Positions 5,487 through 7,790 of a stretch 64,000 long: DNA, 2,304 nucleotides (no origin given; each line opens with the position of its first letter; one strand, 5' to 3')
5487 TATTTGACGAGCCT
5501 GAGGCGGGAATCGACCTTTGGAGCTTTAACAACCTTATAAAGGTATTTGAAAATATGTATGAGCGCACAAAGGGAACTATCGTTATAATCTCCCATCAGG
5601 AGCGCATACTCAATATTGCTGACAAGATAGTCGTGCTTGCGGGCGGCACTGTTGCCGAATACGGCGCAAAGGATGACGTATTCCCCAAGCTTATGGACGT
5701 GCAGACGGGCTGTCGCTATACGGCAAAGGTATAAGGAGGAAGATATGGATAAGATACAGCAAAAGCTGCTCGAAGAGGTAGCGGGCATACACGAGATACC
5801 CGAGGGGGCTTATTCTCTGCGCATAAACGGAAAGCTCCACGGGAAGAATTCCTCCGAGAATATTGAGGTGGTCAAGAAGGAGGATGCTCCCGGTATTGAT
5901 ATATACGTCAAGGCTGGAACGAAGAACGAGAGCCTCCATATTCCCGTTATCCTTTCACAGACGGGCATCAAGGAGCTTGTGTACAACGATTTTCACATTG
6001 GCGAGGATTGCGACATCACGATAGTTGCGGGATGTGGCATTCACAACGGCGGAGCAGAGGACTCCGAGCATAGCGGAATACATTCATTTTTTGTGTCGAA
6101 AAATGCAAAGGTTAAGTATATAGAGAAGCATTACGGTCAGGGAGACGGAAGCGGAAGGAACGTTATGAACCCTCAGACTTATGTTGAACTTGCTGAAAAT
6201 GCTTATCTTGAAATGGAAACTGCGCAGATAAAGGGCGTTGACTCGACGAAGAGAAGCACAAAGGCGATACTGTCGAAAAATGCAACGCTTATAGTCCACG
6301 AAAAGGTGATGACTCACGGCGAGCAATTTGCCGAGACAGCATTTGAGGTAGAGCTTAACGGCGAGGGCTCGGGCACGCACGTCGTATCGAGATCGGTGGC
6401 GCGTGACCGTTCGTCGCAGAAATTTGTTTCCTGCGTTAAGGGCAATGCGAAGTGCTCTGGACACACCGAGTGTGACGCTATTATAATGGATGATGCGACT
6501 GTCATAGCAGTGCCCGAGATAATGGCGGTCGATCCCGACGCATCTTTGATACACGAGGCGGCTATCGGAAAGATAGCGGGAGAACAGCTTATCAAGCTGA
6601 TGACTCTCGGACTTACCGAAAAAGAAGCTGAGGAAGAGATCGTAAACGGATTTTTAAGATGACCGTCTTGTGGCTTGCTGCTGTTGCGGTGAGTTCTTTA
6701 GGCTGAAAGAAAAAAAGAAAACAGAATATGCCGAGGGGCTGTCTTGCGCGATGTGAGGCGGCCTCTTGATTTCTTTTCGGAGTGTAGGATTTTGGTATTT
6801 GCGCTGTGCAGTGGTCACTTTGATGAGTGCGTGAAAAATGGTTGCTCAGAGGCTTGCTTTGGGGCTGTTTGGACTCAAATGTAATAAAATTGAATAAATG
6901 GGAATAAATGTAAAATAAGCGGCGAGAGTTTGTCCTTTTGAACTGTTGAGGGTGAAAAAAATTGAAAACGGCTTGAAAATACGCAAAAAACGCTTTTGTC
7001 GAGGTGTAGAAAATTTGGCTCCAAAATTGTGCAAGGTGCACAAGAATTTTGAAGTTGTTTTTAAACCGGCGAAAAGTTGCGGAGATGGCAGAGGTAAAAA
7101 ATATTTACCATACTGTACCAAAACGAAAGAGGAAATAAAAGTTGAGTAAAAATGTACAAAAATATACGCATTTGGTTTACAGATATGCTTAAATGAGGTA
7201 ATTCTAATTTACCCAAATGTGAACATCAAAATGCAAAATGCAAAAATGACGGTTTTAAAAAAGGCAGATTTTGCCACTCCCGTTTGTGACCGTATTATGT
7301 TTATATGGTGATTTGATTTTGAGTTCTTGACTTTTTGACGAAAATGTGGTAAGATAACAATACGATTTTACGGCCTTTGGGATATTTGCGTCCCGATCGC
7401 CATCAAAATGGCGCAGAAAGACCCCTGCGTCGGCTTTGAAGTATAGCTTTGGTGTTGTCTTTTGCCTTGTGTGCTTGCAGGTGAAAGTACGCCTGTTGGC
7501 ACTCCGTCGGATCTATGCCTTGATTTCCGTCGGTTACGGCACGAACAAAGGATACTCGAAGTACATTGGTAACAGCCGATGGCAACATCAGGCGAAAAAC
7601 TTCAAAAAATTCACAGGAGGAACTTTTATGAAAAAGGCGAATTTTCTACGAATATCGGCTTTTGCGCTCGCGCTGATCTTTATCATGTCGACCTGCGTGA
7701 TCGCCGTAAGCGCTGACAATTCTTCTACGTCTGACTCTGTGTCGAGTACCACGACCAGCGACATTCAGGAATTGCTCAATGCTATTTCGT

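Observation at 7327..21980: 14.6-kb seven-gene locus: giant SBP, two permease pairs, two giant unknown surface proteins, no ATPase, hydrolase or regulator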

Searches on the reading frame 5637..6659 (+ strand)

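Call 12: search_protein_families(library=pfam, proteins=[window:5637-6659:+], max_evalue=0.001)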
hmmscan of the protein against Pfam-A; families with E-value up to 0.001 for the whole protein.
window:5637-6659:+ (341 aa): 1 family
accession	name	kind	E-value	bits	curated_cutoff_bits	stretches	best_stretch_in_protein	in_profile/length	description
PF01458.23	SUFBD_core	-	2.9e-22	79.7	27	1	120-339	17-232/232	SUF system FeS cluster assembly, SufBD core domain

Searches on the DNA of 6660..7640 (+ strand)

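Call 58: search_rna_families(source=window, start=6660, end=7640, threshold=evalue, max_evalue=1)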
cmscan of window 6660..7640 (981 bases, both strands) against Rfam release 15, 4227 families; matches with E-value up to 1: 1.
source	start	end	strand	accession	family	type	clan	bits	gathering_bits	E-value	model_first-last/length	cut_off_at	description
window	6952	7070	-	RF02834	VqmR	Gene; sRNA;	-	21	76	0.22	1-154/154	no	Vibrio RNA VqmR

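Call 96: build_rna_model(alignment_id=A7)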
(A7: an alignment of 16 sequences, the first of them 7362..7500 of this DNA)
Model R1 built from alignment A7 (16 sequences, 203 columns); structure: RNAalifold consensus.
model positions 140; base pairs 5; branch points 0; effective number of sequences 7.17; information 0.59 bits per position. Calibrated on 0.2 Mb of random sequence (short: E-values are rough).
structure used (alignment columns):
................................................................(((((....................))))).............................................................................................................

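Call 97: search_with_rna_model(model_id=R1, sources=[window, L001, L002, L003, L004, L005, L006, L007, L008, L009, L010, L011, L013, L014, L016, L018, L021, L022, L023, L024, L025, L026, L028, L030, L032, L033, L034, L035, L036, L037, L038, L039, L040, L041, L042, L043, L045, L046, L047, L049, L050, L052, L053, L055, L056, L057, L058, L059, L060, L061, L062, L064, L065, L066, L068, L069, L070, L071, L073, L074, L077, L078, L079, L080, L081, L084, L085], max_evalue=0.01)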
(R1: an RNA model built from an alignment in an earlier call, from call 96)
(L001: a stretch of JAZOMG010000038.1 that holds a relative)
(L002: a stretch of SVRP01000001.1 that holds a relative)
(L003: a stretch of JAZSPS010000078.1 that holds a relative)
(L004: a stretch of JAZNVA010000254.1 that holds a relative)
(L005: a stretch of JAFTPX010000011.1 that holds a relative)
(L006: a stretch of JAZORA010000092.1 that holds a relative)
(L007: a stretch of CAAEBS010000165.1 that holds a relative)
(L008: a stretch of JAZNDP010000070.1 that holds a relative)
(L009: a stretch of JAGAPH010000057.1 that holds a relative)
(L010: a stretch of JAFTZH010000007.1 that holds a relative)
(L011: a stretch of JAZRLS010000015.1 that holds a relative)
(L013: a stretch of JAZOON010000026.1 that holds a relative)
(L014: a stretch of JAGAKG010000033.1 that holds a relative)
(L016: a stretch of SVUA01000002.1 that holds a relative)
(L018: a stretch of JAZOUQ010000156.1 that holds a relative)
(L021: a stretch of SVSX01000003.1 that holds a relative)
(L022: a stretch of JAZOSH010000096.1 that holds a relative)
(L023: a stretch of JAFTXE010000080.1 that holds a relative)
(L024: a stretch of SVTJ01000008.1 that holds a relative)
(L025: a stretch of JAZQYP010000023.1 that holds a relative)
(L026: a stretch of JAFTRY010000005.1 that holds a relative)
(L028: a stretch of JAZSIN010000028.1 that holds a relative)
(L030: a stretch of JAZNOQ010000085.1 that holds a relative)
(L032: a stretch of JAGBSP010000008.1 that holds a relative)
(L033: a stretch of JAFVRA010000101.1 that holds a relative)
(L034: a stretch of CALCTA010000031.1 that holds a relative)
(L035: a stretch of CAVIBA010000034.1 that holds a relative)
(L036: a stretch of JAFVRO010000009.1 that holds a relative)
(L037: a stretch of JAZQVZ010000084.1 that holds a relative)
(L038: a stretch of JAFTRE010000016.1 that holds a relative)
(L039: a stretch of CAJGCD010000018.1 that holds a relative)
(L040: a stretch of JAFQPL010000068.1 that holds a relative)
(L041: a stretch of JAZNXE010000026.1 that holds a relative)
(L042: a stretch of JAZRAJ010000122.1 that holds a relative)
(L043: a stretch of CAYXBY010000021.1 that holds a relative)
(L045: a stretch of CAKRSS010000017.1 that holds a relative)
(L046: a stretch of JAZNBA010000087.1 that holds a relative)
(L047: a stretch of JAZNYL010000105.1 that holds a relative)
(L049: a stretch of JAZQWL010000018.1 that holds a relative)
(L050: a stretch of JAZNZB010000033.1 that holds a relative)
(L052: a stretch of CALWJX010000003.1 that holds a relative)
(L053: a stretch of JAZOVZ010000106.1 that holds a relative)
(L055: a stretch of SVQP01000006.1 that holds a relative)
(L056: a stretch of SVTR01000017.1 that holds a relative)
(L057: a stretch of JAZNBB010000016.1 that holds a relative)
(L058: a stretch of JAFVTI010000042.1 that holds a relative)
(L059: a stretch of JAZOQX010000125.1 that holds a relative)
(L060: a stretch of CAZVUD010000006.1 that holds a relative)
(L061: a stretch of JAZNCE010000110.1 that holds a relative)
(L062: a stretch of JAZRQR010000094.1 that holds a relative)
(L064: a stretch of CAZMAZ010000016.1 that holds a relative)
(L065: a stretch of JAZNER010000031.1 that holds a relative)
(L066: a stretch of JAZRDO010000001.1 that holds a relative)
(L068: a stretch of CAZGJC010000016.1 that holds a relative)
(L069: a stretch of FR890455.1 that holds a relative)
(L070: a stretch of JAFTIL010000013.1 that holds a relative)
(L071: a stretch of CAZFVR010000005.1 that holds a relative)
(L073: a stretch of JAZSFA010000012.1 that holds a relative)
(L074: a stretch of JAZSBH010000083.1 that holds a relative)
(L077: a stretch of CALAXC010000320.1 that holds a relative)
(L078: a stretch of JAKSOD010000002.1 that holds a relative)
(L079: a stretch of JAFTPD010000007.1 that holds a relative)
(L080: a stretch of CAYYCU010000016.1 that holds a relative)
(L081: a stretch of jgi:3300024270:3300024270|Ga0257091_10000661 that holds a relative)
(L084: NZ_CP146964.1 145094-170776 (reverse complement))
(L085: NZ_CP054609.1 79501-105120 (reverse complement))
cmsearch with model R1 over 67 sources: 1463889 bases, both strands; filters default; matches with E-value up to 0.01: 19.
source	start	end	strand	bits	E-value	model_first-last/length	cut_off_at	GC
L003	1926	2063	+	119.1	6e-27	1-140/140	no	0.5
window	7362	7499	+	109.8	1.3e-24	1-140/140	no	0.5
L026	2047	2184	+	107.7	4.3e-24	1-140/140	no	0.52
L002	1923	2067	+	107.5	5e-24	1-140/140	no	0.53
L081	1923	2067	+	107.5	5e-24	1-140/140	no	0.53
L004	1186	1341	+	101.6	1.5e-22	1-140/140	no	0.49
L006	2036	2185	+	100.4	3e-22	1-140/140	no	0.55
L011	2006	2140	+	99.1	6.1e-22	1-140/140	no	0.5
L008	1910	2065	+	98.4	9.3e-22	1-140/140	no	0.53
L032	2007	2141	+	94.2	1e-20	1-140/140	no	0.48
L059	1765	1913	+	93.1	2e-20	1-140/140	no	0.56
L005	1878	2025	+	91.4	5.3e-20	1-140/140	no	0.56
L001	1791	1915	+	90.1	1.2e-19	1-140/140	no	0.5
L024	1971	2107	+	82.2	1.1e-17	1-140/140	no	0.47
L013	2104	2237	+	80.3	3.3e-17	1-140/140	no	0.53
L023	2104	2250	+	79.9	4.1e-17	1-140/140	no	0.56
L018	1025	1156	+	71.7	4.7e-15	1-140/140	no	0.45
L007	2165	2315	+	38.7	9e-07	1-140/140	no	0.55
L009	2236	2393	+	35.8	4.9e-06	1-140/140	no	0.53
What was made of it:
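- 7362..7627 (+): About 266-nt structured 5' leader. Hairpins lie at about 7379-7394, 7410-7431 and 7576-7591. Conserved single-stranded motifs are UUUGAAGUAUA (7435-7445) and GGUGUUGYC (7451-7459). The leader ends in the AGGAGG ribosome-binding site. A covariance model finds the element once per locus, only upstream of g1, and only in the closer relatives (call 97).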
